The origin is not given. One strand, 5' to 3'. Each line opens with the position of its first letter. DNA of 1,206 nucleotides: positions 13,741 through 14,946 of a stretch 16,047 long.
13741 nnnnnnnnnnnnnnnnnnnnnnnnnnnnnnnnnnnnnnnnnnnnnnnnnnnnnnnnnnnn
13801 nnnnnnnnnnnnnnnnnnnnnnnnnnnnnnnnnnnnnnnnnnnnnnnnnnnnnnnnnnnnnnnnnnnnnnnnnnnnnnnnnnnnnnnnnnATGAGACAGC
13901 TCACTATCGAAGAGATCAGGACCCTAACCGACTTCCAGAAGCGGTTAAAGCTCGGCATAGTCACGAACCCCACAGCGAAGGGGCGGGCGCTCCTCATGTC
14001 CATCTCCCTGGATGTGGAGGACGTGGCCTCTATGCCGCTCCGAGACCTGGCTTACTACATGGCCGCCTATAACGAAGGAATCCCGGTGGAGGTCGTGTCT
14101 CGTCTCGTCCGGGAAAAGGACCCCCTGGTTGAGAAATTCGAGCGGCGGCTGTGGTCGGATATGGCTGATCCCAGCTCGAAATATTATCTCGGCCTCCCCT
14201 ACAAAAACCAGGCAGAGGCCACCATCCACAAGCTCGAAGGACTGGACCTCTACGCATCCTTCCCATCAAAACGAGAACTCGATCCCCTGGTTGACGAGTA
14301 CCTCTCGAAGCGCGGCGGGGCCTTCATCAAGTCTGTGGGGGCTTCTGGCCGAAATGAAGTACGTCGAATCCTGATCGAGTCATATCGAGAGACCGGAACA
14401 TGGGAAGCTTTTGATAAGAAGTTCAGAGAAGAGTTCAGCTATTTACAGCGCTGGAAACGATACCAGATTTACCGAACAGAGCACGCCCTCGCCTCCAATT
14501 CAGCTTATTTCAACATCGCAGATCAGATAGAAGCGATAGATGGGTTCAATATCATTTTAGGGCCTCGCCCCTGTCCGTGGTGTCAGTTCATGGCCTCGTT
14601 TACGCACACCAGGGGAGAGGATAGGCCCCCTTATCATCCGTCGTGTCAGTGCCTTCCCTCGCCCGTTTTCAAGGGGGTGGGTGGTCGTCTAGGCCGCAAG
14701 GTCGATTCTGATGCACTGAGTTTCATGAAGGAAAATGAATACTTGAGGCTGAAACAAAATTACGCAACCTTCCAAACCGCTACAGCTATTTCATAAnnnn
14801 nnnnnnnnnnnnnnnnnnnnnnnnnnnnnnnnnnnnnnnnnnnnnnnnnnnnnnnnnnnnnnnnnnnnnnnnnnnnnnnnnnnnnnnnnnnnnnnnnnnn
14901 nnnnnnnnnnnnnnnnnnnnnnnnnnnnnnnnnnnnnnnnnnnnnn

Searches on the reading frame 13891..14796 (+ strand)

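Call 10: search_protein_families(library=pfam, proteins=[window:13891-14796:+], max_evalue=0.01)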
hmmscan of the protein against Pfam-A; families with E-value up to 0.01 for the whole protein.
window:13891-14796:+ (301 aa): 0 families

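Call 11: search_protein_families(library=phrogs, proteins=[window:13891-14796:+], max_evalue=0.01)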
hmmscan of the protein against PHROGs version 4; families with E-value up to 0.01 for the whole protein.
window:13891-14796:+ (301 aa): 3 families
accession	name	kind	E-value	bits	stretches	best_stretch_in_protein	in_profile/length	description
phrog_2662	-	head and packaging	1.7e-05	24.6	1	12-258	496-707/717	portal protein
phrog_4728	-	head and packaging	5.4e-05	23.2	1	178-266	209-306/591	head morphogenesis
phrog_2468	-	head and packaging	0.00063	20.3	1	128-216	123-211/303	head morphogenesis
